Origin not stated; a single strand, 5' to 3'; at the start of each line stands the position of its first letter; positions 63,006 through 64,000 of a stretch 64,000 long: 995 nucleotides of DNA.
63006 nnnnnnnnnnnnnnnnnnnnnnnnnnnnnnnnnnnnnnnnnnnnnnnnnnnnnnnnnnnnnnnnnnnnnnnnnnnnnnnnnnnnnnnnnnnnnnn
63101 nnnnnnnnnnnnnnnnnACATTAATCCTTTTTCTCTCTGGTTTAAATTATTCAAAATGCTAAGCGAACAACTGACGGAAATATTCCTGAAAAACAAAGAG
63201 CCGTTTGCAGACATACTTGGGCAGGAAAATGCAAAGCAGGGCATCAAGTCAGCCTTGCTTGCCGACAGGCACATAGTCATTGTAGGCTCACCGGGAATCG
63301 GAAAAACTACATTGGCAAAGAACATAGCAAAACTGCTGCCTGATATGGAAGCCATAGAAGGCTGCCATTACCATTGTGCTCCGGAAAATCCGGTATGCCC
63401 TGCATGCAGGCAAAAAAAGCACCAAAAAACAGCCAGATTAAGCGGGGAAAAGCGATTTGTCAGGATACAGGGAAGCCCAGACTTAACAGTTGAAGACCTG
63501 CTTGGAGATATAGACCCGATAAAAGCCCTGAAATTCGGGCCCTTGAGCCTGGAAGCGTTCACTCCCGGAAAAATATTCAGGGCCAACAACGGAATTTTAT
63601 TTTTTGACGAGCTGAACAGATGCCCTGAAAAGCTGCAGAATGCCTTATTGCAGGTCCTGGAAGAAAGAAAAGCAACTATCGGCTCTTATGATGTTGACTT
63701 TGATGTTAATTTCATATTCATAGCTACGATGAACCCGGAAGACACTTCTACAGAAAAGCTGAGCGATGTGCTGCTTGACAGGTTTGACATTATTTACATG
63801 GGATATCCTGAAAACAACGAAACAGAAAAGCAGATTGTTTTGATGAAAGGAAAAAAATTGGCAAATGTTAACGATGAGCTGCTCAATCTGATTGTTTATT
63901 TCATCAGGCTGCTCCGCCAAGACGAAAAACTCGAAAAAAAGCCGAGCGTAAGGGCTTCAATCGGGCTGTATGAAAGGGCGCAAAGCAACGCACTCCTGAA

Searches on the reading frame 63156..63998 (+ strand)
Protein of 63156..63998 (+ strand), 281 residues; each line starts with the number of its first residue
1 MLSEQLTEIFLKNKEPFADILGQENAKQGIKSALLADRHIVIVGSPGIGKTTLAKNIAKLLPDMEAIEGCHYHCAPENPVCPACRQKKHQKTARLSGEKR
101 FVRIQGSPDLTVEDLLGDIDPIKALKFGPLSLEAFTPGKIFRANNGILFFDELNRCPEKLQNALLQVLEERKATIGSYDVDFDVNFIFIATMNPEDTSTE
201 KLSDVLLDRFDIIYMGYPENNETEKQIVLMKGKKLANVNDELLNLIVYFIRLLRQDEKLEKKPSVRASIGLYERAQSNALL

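Call 10: search_protein_families(library=pfam, proteins=[window:63156-63998:+], max_evalue=0.00001)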
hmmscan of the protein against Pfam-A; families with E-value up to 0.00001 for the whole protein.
window:63156-63998:+ (281 aa): 10 families
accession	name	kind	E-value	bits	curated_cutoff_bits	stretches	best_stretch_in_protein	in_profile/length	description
PF01078.27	Mg_chelatase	-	3.6e-22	79.2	20.3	2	17-68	2-53/207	Magnesium chelatase, subunit ChlI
PF07726.17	AAA_3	-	2.8e-19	69.7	27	1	98-210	24-129/131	ATPase family associated with various cellular activities (AAA)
PF07728.20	AAA_5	-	7.6e-19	68.5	22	1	95-210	23-139/139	AAA domain (dynein-related subfamily)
PF00158.32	Sigma54_activat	-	9.1e-12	45.4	20.2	1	137-197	86-148/168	Sigma-54 interaction domain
PF00493.29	MCM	-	1.5e-10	41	23.3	0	136-224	113-212/224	MCM P-loop domain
PF00004.35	AAA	-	8.3e-09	36.4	21.2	0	41-61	2-22/131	ATPase family associated with various cellular activities (AAA)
PF20030.5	bpMoxR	-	1.8e-08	34.1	27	0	127-237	74-186/205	MoxR domain in the MoxR-vWA-beta-propeller ternary systems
PF07724.20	AAA_2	-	1.9e-08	35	27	1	40-217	6-137/166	AAA domain (Cdc48 subfamily)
PF05496.18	RuvB_N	-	6.7e-06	26.4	27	0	37-60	33-56/159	Holliday junction DNA helicase RuvB P-loop domain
PF20720.3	nSTAND3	-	8.5e-06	26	27.2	0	29-60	9-40/155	Novel STAND NTPase 3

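Call 30: find_homologous_proteins(query=window:63156-63998:+, max_evalue=1e-10)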
Query window:63156-63998:+ (281 aa): 3363 proteins with E <= 1e-10 among 4713 candidates; the best 120 are listed.
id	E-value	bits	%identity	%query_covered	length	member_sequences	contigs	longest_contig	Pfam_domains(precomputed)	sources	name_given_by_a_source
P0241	4.9e-167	572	91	100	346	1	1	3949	PF20030.6,PF00158.33,PF07724.21,PF07726.18,PF00493.30,PF00004.36,PF17863.8,PF05496.19,PF07728.21,PF01078.28,PF20720.4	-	-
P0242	1.0e-159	548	88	100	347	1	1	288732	PF20030.6,PF00158.33,PF07724.21,PF07726.18,PF00493.30,PF00004.36,PF17863.8,PF05496.19,PF07728.21,PF01078.28,PF20720.4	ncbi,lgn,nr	ncbi:ATP-binding protein [Candidatus Woesearchaeota archaeon]|nr:ATP-binding protein [Candidatus Woe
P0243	1.0e-158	545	86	100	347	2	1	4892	PF20030.6,PF00158.33,PF07724.21,PF07726.18,PF00493.30,PF00004.36,PF17863.8,PF05496.19,PF07728.21,PF01078.28,PF20720.4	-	-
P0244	1.3e-158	544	86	100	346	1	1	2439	PF20030.6,PF00493.30,PF00004.36,PF17863.8,PF13401.13,PF05496.19,PF07728.21,PF00158.33,PF07724.21,PF07726.18,PF01078.28,PF20720.4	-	-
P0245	1.3e-158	544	86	100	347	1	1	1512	PF20030.6,PF00158.33,PF07724.21,PF07726.18,PF00493.30,PF00004.36,PF17863.8,PF05496.19,PF07728.21,PF01078.28,PF20720.4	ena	-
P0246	2.3e-158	543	86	100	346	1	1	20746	PF20030.6,PF00158.33,PF07724.21,PF07726.18,PF00493.30,PF00004.36,PF17863.8,PF05496.19,PF07728.21,PF01078.28,PF20720.4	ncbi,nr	ncbi:ATP-binding protein [Candidatus Woesearchaeota archaeon]|nr:ATP-binding protein [Candidatus Woe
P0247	7.7e-158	542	86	100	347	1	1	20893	PF20030.6,PF00158.33,PF07724.21,PF07726.18,PF00493.30,PF00004.36,PF17863.8,PF05496.19,PF07728.21,PF01078.28,PF20720.4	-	-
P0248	8.8e-158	542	85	100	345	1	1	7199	PF20030.6,PF00158.33,PF07724.21,PF07726.18,PF00493.30,PF00004.36,PF17863.8,PF05496.19,PF07728.21,PF01078.28,PF20720.4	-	-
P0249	1.3e-157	541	85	100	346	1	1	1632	PF20030.6,PF00493.30,PF00004.36,PF17863.8,PF13401.13,PF05496.19,PF07728.21,PF00158.33,PF07724.21,PF07726.18,PF01078.28,PF20720.4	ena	-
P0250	1.5e-157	541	86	100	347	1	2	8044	PF20030.6,PF00493.30,PF00004.36,PF17863.8,PF13401.13,PF05496.19,PF07728.21,PF00158.33,PF07724.21,PF07726.18,PF01078.28,PF20720.4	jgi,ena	-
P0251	1.8e-157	541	86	100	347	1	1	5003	PF20030.6,PF00158.33,PF07724.21,PF07726.18,PF00493.30,PF00004.36,PF17863.8,PF05496.19,PF07728.21,PF01078.28,PF20720.4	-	-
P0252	2.0e-157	540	85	100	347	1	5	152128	PF20030.6,PF00158.33,PF07724.21,PF07726.18,PF00493.30,PF00004.36,PF17863.8,PF05496.19,PF07728.21,PF01078.28,PF20720.4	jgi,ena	-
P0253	2.5e-157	540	85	100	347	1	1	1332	PF20030.6,PF00158.33,PF07724.21,PF07726.18,PF00493.30,PF00004.36,PF17863.8,PF05496.19,PF07728.21,PF01078.28,PF20720.4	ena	-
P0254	4.1e-157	539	85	100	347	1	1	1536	PF20030.6,PF00158.33,PF07724.21,PF07726.18,PF00493.30,PF00004.36,PF17863.8,PF05496.19,PF07728.21,PF01078.28,PF20720.4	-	-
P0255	8.2e-157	538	85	100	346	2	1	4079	PF20030.6,PF00158.33,PF07724.21,PF07726.18,PF00493.30,PF00004.36,PF17863.8,PF05496.19,PF07728.21,PF01078.28,PF20720.4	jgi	jgi:Mg-chelatase subunit ChlI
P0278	7.9e-155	532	84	100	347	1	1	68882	PF20030.6,PF00158.33,PF07724.21,PF07726.18,PF00493.30,PF00004.36,PF17863.8,PF05496.19,PF07728.21,PF01078.28,PF20720.4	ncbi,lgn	-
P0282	1.8e-154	531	85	100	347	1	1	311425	PF20030.6,PF00158.33,PF07724.21,PF07726.18,PF00493.30,PF00004.36,PF17863.8,PF05496.19,PF07728.21,PF01078.28,PF20720.4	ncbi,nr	ncbi:ATP-binding protein [Candidatus Woesearchaeota archaeon]|nr:ATP-binding protein [Candidatus Woe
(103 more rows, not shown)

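Call 31: find_encoding_contigs(protein=P0242, flank=6000, max_places=2)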
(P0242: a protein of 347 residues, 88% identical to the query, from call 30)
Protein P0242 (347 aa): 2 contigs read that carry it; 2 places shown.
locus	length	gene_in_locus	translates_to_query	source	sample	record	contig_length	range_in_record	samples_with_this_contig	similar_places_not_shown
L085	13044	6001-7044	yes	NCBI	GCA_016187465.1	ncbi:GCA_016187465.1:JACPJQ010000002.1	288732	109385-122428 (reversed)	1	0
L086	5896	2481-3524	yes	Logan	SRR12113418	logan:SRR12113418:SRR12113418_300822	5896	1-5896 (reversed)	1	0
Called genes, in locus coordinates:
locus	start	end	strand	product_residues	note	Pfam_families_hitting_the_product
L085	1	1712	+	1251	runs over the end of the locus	PF00521:DNA_topoisoIV, PF14890:Intein_splicing, PF14528:LAGLIDADG_3, PF00521:DNA_topoisoIV, PF03989:DNA_gyraseA_C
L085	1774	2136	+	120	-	-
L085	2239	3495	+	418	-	PF18144:SMODS (weak), PF01909:NTP_transf_2 (faint), PF09249:tRNA_NucTransf2, PF21133:CAA_C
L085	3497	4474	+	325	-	PF00483:NTP_transferase, PF12804:NTP_transf_3, PF25084:LbH_EIF2B (weak), PF25087:GMPPB_C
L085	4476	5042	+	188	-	PF01569:PAP2, PF14378:PAP2_3 (weak)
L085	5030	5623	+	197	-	-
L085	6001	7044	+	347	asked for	PF01078:Mg_chelatase, PF20720:nSTAND3 (weak), PF07724:AAA_2 (weak), PF07726:AAA_3, PF07728:AAA_5, PF01078:Mg_chelatase, PF00158:Sigma54_activat, PF17863:AAA_lid_2, +4 more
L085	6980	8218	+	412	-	PF00092:VWA, PF13519:VWA_2, PF13768:VWA_3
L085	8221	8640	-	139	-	-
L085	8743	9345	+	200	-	PF00149:Metallophos, PF12850:Metallophos_2, PF14582:Metallophos_3 (weak)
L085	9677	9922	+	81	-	PF01022:HTH_5 (weak), PF25213:HVO_A0261_N, PF12802:MarR_2 (weak)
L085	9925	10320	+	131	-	PF03852:Vsr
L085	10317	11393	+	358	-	-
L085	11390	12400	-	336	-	PF00145:DNA_methylase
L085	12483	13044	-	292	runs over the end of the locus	PF13091:PLDc_2 (weak)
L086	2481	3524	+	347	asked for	PF01078:Mg_chelatase, PF20720:nSTAND3 (weak), PF07724:AAA_2 (weak), PF07726:AAA_3, PF07728:AAA_5, PF01078:Mg_chelatase, PF00158:Sigma54_activat, PF17863:AAA_lid_2, +4 more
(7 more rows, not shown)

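Call 32: find_encoding_contigs(protein=P0241, flank=6000, max_places=2)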
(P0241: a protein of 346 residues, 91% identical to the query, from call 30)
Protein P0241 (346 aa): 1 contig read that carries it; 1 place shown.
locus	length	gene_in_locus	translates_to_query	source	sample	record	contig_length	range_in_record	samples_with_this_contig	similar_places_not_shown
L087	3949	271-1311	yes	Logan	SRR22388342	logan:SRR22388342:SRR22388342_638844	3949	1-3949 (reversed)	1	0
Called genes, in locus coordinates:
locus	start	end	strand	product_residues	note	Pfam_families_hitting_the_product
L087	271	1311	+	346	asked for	PF20030:bpMoxR (faint), PF01078:Mg_chelatase, PF07724:AAA_2 (weak), PF07726:AAA_3, PF07728:AAA_5, PF00158:Sigma54_activat (weak), PF01078:Mg_chelatase, PF17863:AAA_lid_2, +4 more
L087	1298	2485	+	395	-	PF00092:VWA, PF13519:VWA_2, PF13768:VWA_3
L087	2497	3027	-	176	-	PF02381:MraZ (faint)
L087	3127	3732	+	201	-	PF00149:Metallophos, PF12850:Metallophos_2, PF14582:Metallophos_3 (weak)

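Call 33: find_encoding_contigs(protein=P0282, flank=6000, max_places=2)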
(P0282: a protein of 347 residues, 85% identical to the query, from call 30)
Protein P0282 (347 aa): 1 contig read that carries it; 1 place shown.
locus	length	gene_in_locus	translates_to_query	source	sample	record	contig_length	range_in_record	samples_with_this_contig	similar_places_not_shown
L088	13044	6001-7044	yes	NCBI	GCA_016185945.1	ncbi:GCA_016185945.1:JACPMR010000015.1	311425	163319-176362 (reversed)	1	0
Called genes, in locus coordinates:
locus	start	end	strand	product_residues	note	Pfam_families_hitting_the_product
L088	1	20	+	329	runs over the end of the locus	PF00483:NTP_transferase, PF12804:NTP_transf_3, PF25084:LbH_EIF2B, PF25087:GMPPB_C, PF24894:Hexapep_GlmU (faint)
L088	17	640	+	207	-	PF09335:VTT_dom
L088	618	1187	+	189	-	PF01569:PAP2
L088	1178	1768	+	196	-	-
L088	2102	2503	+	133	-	-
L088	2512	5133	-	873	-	-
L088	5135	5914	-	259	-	-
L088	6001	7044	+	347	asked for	PF20030:bpMoxR (faint), PF01078:Mg_chelatase, PF20720:nSTAND3 (weak), PF07726:AAA_3, PF07728:AAA_5, PF01078:Mg_chelatase, PF00158:Sigma54_activat (weak), PF17863:AAA_lid_2, +4 more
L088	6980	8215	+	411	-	PF00092:VWA, PF13519:VWA_2, PF13768:VWA_3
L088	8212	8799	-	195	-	-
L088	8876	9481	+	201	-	PF00149:Metallophos, PF12850:Metallophos_2, PF14582:Metallophos_3 (weak)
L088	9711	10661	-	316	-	PF04055:Radical_SAM, PF08608:Wyosine_form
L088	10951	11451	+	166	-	-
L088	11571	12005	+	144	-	PF22769:DCD, PF00692:dUTPase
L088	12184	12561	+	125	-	-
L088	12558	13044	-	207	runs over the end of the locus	PF01712:dNK (faint), PF13238:AAA_18 (weak), PF02223:Thymidylate_kin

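Call 48: find_encoding_contigs(protein=P0278, flank=8000, max_places=2)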
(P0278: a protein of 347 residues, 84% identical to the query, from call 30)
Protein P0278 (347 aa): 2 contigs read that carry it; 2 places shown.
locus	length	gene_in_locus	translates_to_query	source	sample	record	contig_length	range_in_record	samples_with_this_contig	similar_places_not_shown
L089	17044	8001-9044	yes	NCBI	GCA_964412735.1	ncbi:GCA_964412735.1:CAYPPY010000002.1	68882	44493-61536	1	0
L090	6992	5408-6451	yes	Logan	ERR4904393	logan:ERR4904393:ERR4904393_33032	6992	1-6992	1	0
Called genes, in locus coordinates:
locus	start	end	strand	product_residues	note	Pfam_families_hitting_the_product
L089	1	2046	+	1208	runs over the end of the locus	PF00521:DNA_topoisoIV, PF14890:Intein_splicing, PF00521:DNA_topoisoIV, PF03989:DNA_gyraseA_C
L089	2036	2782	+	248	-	-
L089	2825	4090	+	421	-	PF18144:SMODS (weak), PF01909:NTP_transf_2 (weak), PF09249:tRNA_NucTransf2, PF21133:CAA_C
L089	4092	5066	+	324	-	PF00483:NTP_transferase, PF12804:NTP_transf_3, PF25084:LbH_EIF2B (faint), PF25087:GMPPB_C, PF24894:Hexapep_GlmU (weak)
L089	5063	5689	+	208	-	PF09335:VTT_dom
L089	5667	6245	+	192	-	PF01569:PAP2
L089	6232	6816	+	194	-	-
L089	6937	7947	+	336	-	PF00158:Sigma54_activat, PF14532:Sigma54_activ_2, PF07724:AAA_2 (faint), PF07728:AAA_5, PF25601:AAA_lid_14, PF02954:HTH_8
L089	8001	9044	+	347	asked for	PF20030:bpMoxR (faint), PF01078:Mg_chelatase, PF20720:nSTAND3 (weak), PF07726:AAA_3, PF07728:AAA_5, PF01078:Mg_chelatase, PF00158:Sigma54_activat (weak), PF17863:AAA_lid_2, +4 more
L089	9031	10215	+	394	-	PF01882:DUF58 (weak), PF13768:VWA_3, PF00092:VWA, PF13519:VWA_2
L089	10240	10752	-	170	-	-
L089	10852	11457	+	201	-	PF00149:Metallophos, PF12850:Metallophos_2, PF14582:Metallophos_3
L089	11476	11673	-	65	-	-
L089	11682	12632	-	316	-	PF04055:Radical_SAM, PF08608:Wyosine_form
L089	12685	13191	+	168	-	-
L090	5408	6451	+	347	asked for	PF20030:bpMoxR (faint), PF01078:Mg_chelatase, PF20720:nSTAND3 (weak), PF07726:AAA_3, PF07728:AAA_5, PF01078:Mg_chelatase, PF00158:Sigma54_activat (weak), PF17863:AAA_lid_2, +4 more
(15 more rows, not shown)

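Call 65: search_protein_families(library=padloc, proteins=[P0242, L085:6980-8218:+, L088:2102-2503:+, L088:2512-5133:-, L088:5135-5914:-], max_evalue=0.001)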
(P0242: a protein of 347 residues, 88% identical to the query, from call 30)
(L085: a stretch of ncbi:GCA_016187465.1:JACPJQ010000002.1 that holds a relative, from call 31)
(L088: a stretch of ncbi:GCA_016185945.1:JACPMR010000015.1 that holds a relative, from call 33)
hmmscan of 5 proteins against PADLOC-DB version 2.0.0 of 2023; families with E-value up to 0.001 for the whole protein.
P0242 (347 aa): 11 families
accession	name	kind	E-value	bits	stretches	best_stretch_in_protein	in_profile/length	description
PDLC01994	RtcR_PspF1--CARF_AAA_HTH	-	2.9e-09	34.5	1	137-219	243-326/468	-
PDLC03838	DolB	-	1.7e-08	32.2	1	144-213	229-299/375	-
PDLC04140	mad8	-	1.2e-07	29.6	1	26-260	16-188/314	mads_8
PDLC04606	PDC-M37B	-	4.6e-07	27.3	1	139-215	239-316/390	-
PDLC01993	RtcR--CARF_AAA_HTH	-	7.7e-07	25.9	1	138-194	272-328/523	-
PDLC04605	PDC-M37B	-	8.5e-06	23.1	1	139-228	369-459/518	-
PDLC01995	RtcR_PspF2--CARF_AAA_HTH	-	1.1e-05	22.8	1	137-177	254-295/481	-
PDLC05079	PDC-S73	-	2.1e-05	21.5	1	32-58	186-212/752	-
PDLC02196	IetA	-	0.00024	18.6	1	31-61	116-146/374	-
PDLC04232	IetA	-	0.00041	17.9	0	29-61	107-140/330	-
PDLC02350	AbiO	-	0.00071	16.4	0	28-78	184-232/468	AbiO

L085:6980-8218:+ (412 aa): 0 families

L088:2102-2503:+ (133 aa): 0 families

L088:2512-5133:- (873 aa): 0 families

L088:5135-5914:- (259 aa): 0 families

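Call 74: find_related_loci(query=A5, collection=metagenome_contigs, flank=4000)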
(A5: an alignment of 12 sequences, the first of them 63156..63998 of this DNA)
Query A5 (281 aa) in metagenome_contigs; peptide patterns used: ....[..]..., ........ (x = any residue, [..] = any of these).
600 stretches matched a pattern (row limit reached: there are more); 140 encode a relative of the query (tblastn E <= 1e-3); the best 80 are kept; 80 distinct loci.
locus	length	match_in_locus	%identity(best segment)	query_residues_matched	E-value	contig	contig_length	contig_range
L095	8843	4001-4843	85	1-281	3e-167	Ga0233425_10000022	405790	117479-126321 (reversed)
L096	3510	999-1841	86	1-281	9e-174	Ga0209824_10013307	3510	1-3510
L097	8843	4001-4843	84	1-281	1e-164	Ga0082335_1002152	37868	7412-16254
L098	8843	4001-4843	84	1-281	3e-163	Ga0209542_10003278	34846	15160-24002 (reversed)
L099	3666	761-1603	84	1-281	1e-168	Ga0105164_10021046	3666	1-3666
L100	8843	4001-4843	84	1-281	4e-162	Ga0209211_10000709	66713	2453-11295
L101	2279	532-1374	84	1-281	4e-172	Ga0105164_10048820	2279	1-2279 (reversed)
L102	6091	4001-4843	79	1-281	8e-153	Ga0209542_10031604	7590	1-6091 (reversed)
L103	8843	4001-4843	74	1-281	2e-148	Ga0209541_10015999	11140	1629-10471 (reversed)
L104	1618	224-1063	73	1-281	3e-153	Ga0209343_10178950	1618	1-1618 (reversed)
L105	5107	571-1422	71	1-281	4e-138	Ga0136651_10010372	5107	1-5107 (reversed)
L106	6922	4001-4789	74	17-281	6e-132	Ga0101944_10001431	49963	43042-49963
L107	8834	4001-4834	70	4-281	9e-129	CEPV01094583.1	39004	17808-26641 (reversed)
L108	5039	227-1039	70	11-281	2e-129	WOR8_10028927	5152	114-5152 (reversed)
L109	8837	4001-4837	67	1-281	8e-127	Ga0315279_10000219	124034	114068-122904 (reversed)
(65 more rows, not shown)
